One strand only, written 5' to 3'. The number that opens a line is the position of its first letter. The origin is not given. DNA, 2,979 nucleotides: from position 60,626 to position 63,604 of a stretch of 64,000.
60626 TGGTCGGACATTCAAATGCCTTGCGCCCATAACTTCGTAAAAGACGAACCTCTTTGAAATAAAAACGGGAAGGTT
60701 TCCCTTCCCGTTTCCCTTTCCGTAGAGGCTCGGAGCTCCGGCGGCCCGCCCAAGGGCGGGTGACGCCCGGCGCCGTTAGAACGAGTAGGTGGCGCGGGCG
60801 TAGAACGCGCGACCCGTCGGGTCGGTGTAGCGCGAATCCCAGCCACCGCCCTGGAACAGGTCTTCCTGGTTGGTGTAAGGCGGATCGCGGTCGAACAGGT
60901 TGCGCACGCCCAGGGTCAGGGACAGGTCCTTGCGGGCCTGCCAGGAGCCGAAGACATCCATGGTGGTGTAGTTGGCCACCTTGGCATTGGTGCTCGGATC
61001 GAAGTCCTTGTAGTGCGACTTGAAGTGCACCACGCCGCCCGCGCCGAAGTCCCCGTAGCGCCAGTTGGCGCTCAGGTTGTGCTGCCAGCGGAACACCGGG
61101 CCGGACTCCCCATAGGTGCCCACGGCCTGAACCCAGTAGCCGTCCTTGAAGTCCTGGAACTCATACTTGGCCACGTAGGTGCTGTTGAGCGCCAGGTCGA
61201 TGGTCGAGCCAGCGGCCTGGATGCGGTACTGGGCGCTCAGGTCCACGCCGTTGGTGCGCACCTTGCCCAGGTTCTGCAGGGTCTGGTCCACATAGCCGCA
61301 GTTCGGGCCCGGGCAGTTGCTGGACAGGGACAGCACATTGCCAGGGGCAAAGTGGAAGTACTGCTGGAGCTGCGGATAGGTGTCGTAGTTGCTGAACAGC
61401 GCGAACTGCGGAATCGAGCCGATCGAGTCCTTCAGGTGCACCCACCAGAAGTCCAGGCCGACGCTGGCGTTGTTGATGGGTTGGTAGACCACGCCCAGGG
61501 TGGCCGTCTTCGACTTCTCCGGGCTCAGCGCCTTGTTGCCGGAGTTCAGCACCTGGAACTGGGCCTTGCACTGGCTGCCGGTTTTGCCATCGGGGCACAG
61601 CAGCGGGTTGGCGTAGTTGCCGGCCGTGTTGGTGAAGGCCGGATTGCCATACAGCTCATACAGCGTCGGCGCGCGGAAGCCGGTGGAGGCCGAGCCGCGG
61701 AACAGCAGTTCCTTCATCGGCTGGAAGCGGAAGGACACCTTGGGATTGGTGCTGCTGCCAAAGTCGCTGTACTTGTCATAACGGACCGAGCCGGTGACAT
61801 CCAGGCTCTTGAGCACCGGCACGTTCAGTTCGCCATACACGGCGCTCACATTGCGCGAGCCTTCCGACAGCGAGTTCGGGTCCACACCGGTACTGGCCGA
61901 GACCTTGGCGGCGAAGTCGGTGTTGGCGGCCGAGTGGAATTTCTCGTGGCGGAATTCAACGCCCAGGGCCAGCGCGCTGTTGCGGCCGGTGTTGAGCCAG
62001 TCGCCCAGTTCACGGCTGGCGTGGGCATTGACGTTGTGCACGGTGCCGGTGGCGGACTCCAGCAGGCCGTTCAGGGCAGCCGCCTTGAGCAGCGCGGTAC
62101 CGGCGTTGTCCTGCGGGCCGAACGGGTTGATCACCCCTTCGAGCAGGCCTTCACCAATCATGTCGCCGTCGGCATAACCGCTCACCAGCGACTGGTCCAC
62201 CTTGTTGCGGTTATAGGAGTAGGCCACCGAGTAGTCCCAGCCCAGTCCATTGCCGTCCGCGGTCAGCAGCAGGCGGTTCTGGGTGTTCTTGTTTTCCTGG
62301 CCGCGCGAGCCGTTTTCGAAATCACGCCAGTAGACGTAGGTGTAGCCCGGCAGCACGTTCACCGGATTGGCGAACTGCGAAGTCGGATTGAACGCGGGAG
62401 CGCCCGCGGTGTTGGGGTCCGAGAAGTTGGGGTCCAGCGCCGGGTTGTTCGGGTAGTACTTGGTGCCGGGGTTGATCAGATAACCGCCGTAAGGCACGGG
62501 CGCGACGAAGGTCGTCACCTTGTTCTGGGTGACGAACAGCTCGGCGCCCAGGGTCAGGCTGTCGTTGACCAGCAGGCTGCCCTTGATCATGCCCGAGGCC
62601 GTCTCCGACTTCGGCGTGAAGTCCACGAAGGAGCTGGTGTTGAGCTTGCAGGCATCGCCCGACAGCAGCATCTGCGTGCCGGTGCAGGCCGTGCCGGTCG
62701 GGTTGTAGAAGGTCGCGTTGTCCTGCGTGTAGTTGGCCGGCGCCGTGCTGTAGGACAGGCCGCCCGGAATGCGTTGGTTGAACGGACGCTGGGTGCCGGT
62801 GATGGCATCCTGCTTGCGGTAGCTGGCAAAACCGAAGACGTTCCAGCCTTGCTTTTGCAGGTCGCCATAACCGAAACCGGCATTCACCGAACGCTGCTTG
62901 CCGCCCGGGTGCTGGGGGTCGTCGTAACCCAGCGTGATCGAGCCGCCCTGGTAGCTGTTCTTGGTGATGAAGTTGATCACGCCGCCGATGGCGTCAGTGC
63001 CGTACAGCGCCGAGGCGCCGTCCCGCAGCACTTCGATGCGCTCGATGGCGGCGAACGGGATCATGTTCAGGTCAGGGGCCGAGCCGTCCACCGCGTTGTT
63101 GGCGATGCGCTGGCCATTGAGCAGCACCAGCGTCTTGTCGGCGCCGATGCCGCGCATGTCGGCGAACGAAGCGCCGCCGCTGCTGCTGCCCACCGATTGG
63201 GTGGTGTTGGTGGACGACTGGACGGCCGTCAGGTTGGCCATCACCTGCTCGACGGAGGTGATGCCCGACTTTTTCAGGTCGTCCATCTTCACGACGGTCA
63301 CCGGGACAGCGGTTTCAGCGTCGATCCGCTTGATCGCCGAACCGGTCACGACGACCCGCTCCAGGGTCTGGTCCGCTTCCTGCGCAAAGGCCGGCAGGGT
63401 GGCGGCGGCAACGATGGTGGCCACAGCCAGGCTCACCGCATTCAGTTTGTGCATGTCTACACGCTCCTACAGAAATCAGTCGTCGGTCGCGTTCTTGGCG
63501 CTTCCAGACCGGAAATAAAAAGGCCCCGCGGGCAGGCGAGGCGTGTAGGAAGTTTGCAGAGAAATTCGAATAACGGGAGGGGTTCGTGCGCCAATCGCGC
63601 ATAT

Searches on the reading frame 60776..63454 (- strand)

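Call 73: search_protein_families(library=pfam, proteins=[window:60776-63454:-], max_evalue=0.00001)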
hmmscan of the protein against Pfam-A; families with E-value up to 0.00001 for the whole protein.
window:60776-63454:- (892 aa): 2 families
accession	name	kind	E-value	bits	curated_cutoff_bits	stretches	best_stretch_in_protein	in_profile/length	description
PF00593.30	TonB_dep_Rec_b-barrel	-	2.6e-46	159.8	27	1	339-853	16-436/436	TonB dependent receptor-like, beta-barrel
PF07715.20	Plug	-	2.9e-24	86.1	23.9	1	47-159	4-107/107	TonB-dependent Receptor Plug Domain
